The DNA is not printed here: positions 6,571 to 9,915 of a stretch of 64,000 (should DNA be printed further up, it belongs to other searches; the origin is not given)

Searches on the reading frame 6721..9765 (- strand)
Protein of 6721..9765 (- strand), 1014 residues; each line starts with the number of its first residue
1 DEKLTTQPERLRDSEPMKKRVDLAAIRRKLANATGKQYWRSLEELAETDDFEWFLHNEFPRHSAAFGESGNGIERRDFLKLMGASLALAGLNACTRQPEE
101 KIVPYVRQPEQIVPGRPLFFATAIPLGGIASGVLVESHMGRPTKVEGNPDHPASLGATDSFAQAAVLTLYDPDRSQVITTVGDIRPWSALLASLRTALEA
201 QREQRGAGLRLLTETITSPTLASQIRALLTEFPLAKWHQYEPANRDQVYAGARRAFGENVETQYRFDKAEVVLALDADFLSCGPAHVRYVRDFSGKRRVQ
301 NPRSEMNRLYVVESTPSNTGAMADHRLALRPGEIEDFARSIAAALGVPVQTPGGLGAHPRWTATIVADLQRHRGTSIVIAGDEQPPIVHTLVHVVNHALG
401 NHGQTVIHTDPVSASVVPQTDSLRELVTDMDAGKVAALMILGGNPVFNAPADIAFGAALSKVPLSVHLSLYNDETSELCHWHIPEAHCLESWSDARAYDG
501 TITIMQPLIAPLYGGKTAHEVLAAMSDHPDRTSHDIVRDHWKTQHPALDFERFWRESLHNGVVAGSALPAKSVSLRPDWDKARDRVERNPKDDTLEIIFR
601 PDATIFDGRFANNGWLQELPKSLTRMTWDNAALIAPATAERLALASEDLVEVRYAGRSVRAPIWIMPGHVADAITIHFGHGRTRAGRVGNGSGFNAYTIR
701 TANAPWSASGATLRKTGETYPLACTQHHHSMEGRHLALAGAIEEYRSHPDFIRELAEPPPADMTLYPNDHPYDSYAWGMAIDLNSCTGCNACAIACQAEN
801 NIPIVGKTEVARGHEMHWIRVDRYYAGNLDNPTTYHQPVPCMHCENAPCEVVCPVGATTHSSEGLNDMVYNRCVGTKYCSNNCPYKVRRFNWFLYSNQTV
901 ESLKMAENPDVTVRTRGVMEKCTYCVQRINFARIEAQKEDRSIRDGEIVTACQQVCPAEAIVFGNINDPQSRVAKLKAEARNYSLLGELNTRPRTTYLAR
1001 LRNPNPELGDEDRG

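Call 84: search_protein_families(library=pfam, proteins=[window:6721-9765:-], max_evalue=0.00001)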
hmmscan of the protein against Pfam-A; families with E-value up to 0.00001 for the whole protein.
window:6721-9765:- (1014 aa): 3 families
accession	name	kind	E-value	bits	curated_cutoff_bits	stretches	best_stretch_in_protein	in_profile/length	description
PF12838.12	Fer4_7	-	7.7e-12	45.9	27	1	785-857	1-52/52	4Fe-4S dicluster domain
PF13247.11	Fer4_11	-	1.6e-07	31.9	26.2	1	836-892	5-63/100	4Fe-4S dicluster domain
PF13183.11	Fer4_8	-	2.2e-06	28.5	27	0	783-856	2-67/68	4Fe-4S dicluster domain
